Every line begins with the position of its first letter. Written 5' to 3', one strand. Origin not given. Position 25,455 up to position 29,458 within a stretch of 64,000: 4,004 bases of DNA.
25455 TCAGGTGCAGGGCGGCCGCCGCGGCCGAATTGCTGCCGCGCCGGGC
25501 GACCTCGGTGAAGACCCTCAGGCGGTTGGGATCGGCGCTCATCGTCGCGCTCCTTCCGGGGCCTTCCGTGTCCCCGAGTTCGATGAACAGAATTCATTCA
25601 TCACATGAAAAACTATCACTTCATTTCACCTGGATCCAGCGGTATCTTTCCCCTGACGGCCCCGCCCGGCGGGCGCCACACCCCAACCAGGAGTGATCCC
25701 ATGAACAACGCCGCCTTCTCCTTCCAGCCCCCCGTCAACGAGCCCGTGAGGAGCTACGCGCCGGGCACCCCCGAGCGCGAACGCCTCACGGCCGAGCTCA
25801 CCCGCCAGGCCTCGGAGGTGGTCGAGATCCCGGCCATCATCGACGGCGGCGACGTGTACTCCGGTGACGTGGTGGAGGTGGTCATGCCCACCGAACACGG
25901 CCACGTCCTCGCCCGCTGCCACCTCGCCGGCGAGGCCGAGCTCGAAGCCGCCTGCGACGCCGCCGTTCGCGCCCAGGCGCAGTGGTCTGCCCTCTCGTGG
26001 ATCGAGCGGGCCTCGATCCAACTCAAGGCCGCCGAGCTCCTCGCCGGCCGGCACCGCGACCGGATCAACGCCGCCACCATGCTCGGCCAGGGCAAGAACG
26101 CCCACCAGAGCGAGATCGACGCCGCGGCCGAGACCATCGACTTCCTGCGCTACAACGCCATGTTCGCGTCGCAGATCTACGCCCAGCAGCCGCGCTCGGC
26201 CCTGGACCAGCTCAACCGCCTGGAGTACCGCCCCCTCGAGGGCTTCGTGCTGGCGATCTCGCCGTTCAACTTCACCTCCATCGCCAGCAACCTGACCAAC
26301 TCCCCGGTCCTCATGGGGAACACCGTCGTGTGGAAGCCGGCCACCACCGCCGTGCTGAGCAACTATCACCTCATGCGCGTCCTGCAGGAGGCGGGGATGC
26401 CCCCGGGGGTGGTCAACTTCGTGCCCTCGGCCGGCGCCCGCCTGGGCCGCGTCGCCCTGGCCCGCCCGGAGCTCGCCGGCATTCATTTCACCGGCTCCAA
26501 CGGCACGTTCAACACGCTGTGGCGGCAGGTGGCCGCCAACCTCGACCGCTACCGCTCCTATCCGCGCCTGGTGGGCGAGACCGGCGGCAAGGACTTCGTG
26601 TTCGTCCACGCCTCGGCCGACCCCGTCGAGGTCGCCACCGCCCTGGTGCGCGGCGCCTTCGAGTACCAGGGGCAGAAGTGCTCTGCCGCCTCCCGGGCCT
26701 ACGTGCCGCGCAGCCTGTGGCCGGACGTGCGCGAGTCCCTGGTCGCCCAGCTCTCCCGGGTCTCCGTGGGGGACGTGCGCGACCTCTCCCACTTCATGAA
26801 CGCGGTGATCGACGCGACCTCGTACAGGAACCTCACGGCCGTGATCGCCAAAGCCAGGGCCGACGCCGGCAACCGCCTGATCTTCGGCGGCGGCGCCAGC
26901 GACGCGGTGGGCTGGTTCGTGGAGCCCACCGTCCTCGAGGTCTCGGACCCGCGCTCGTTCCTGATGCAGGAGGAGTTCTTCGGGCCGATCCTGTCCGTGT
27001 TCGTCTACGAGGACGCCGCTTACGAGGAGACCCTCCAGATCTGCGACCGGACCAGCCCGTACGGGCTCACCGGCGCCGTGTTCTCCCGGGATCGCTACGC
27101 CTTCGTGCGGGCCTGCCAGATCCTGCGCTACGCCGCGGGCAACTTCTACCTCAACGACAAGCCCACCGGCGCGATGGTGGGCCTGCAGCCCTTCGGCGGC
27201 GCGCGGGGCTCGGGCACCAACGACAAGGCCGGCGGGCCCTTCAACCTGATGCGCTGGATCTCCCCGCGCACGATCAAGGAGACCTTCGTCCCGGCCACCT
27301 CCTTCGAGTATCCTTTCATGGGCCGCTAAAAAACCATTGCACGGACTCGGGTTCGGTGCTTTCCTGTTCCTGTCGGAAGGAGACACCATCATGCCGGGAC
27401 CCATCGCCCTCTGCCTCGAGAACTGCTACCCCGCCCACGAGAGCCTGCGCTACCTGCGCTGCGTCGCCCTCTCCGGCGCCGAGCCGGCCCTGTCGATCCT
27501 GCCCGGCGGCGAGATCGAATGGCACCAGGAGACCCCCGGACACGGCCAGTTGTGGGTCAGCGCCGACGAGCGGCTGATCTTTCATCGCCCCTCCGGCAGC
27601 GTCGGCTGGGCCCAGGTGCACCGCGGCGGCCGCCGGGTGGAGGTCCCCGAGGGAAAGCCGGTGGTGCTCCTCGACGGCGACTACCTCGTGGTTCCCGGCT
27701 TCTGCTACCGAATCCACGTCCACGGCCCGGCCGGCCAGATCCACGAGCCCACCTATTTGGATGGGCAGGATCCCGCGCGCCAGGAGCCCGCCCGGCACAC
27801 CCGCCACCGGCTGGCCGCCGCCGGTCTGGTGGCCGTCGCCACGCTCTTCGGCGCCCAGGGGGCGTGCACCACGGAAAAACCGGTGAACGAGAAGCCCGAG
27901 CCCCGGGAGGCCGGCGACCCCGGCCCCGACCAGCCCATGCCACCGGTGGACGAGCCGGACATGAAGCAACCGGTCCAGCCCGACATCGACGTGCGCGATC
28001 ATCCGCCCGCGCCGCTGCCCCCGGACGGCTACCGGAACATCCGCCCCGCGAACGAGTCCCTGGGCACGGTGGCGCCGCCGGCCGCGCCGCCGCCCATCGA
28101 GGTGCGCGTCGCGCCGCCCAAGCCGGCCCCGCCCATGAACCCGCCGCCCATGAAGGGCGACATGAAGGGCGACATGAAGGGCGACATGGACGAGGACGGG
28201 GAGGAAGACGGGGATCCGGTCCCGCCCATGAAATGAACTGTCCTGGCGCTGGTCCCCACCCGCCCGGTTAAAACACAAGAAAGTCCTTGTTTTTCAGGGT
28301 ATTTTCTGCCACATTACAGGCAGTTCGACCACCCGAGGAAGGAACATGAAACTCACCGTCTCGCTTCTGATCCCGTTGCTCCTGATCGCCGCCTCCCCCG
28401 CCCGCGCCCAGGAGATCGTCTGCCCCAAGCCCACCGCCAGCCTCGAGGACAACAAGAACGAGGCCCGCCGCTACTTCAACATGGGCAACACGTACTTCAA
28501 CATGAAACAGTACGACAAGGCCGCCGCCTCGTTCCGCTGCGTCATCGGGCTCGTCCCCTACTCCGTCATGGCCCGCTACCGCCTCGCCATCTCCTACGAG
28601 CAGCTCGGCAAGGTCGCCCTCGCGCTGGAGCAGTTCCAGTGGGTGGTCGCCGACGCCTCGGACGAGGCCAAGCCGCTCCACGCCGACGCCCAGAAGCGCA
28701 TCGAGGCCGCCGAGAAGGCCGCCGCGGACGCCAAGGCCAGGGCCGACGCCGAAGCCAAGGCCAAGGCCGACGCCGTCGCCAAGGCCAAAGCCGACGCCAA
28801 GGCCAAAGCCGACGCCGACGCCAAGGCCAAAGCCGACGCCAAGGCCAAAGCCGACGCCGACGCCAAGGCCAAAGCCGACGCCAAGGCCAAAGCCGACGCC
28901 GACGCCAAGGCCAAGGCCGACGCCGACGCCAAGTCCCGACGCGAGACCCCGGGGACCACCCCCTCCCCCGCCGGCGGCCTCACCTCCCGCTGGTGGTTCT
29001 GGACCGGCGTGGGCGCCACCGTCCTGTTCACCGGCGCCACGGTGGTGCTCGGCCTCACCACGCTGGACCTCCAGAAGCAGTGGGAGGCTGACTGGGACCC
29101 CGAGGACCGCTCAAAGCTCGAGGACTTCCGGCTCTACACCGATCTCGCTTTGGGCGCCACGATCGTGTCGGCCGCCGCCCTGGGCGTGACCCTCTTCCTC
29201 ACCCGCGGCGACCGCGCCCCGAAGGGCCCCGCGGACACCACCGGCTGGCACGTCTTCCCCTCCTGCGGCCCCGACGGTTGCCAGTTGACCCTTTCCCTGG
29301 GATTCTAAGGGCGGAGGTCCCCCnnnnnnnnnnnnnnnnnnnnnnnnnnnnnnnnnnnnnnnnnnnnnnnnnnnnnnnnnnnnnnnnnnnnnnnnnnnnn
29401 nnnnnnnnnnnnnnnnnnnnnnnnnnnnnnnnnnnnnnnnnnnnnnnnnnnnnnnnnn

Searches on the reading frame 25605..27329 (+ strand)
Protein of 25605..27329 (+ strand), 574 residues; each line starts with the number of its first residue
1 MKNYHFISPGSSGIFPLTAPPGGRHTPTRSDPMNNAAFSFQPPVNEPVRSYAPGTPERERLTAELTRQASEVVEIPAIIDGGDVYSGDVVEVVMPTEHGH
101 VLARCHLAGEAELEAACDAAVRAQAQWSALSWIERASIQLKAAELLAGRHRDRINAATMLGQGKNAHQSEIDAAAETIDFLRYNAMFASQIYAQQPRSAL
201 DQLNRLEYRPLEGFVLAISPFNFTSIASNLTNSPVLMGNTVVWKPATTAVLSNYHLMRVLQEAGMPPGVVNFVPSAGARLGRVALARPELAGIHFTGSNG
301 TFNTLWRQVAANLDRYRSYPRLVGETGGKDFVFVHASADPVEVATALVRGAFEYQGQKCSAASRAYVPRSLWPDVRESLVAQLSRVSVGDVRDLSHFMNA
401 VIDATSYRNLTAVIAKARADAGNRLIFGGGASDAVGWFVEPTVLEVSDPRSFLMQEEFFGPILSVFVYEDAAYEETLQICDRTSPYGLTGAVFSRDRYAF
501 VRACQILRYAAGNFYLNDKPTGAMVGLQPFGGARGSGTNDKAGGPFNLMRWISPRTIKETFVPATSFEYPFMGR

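Call 74: search_protein_families(library=pfam, proteins=[window:25605-27329:+], max_evalue=0.00001)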
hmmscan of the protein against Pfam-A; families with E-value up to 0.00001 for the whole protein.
window:25605-27329:+ (574 aa): 1 family
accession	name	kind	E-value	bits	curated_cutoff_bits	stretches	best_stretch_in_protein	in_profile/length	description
PF00171.27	Aldedh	-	2.4e-100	336.7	23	1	89-556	8-460/461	Aldehyde dehydrogenase family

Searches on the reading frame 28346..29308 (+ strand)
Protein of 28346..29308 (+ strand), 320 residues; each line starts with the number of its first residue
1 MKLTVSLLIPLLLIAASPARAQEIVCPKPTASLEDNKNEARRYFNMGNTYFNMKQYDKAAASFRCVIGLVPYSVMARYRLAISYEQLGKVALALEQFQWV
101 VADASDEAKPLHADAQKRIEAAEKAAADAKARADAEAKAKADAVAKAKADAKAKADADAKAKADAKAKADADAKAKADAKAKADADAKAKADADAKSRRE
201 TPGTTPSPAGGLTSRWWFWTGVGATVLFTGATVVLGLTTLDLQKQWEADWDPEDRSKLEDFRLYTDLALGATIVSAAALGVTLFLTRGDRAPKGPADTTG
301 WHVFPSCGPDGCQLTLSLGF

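Call 5: search_protein_families(library=pfam, proteins=[window:28346-29308:+], max_evalue=1)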
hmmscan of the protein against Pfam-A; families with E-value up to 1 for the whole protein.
window:28346-29308:+ (320 aa): 14 families
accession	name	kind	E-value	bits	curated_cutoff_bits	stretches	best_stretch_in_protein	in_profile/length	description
PF00515.34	TPR_1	-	7.9e-10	38.6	27.8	2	40-69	1-30/34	Tetratricopeptide repeat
PF13174.12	TPR_6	-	2.3e-06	28.3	26.3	2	43-64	3-24/33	Tetratricopeptide repeat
PF13181.12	TPR_8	-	3e-05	24.3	25.7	1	40-64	1-25/34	Tetratricopeptide repeat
PF13431.12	TPR_17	-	7.8e-05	23.1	24.4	1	32-59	5-32/34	Tetratricopeptide repeat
PF07719.23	TPR_2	-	0.00011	22.5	27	2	40-64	1-25/34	Tetratricopeptide repeat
PF13424.12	TPR_12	-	0.00036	21.1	30.1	2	45-102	8-73/77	Tetratricopeptide repeat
PF08370.16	PDR_assoc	-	0.039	14.1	24.9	1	213-229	25-41/65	Plant PDR ABC transporter associated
PF09186.17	DUF1949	-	0.099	13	23.7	1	80-104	1-25/56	Domain of unknown function (DUF1949)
PF02724.19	CDC45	-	0.1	11.3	34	1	100-198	104-201/624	CDC45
PF22807.2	TrAA12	-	0.18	10.5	30.9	1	155-230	385-459/463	TrAA12-like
PF20524.3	DUF6739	-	0.21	10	27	1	109-200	480-571/691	Family of unknown function (DUF6739)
PF11139.14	SfLAP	-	0.27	11.1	35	0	216-282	32-88/213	Sap, sulfolipid-1-addressing protein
PF03666.18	NPR3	-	0.32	10.2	27.5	1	96-187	21-107/456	Nitrogen Permease regulator of amino acid transport activity 3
PF03839.21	Sec62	-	0.52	10.5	27.8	1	130-190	19-82/191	Translocation protein Sec62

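Call 6: search_protein_families(library=ncbifam, proteins=[window:28346-29308:+], max_evalue=1)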
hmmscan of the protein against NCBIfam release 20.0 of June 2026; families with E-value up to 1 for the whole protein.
window:28346-29308:+ (320 aa): 24 families
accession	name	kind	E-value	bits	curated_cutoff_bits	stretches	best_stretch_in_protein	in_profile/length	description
TIGR02794.1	tolA_full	equivalog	1.2e-09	37.9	59.45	1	108-198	131-233/362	cell envelope integrity protein TolA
NF007065.0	PRK09510.1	equivalog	7.4e-08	31.8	213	1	106-198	121-218/387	cell envelope integrity protein TolA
NF040959.1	MamA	equivalog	9.3e-07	28.5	200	1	33-107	98-172/204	magnetosome protein MamA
TIGR02552.1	LcrH_SycD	equivalog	1.5e-05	24.7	104.8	1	38-121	50-131/136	SycD/LcrH family type III secretion system chaperone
NF033845.1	MSCRAMM_ClfB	exception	1.7e-05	23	999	1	113-200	714-801/871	MSCRAMM family adhesin clumping factor ClfB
NF000535.3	MSCRAMM_SdrC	exception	2.4e-05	22.6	1700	1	127-196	830-903/963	MSCRAMM family adhesin SdrC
NF012181.0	MSCRAMM_SdrD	exception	2.9e-05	21.7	2500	1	128-194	1145-1211/1379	MSCRAMM family adhesin SdrD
NF033609.2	MSCRAMM_ClfA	exception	6e-05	20.9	1150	1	126-195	631-700/934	MSCRAMM family adhesin clumping factor ClfA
NF040677.1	wall_bind_EntC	exception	0.00016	20.6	770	1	113-197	196-288/422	cell wall-binding protein EntC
NF005832.0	PRK07735.1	equivalog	0.00085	18.7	431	1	106-198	151-254/430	NADH-quinone oxidoreductase subunit C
NF011075.0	PRK14505.1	equivalog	0.015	13.6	904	1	215-293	265-334/643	bifunctional photosynthetic reaction center subunit L/M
NF042912.1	Amuc_1098_fam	equivalog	0.022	12.8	750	1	29-77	144-192/805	Amuc_1098 family type IV pilus outer membrane protein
NF005423.0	PRK07003.1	equivalog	0.037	12.4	1260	1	103-199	437-534/831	DNA polymerase III subunit gamma/tau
NF033920.0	C39_PA2778_fam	equivalog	0.056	12.9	150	1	38-97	188-247/255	PA2778 family cysteine peptidase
NF005846.3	PRK07764.1-6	equivalog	0.056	12.5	625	1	106-194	387-532/628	DNA polymerase III subunit gamma and tau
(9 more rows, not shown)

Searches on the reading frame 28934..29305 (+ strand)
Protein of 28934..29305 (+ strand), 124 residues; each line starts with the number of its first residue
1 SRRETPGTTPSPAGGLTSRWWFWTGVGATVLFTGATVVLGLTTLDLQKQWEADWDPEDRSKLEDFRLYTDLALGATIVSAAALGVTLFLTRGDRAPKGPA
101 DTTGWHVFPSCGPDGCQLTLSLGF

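Call 14: find_homologous_proteins(query=window:28934-29305:+, max_evalue=0.01)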
Query seq(124 aa) (124 aa): 1 proteins with E <= 0.01 among 101 candidates.
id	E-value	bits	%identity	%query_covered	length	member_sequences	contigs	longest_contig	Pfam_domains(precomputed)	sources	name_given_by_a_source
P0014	2.6e-36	142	60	89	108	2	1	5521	-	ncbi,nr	ncbi:hypothetical protein KKC22_02710, partial [Myxococcota bacterium]|nr:hypothetical protein [Myxo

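Call 72: find_encoding_contigs(protein=P0014, flank=6000, max_places=3)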
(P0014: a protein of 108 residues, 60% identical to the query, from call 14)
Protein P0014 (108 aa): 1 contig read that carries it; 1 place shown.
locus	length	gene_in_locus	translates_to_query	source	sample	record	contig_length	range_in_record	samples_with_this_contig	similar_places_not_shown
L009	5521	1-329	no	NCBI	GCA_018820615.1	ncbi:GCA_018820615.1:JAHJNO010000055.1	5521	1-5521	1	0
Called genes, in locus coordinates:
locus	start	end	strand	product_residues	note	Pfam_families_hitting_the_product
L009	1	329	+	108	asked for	?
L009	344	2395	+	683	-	PF25390:WD40_RLD (weak), PF25390:WD40_RLD, PF00415:RCC1, PF13540:RCC1_2, PF00415:RCC1, PF13540:RCC1_2, PF00415:RCC1, PF13540:RCC1_2, +2 more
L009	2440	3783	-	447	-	-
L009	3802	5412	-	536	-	PF05593:RHS_repeat (faint)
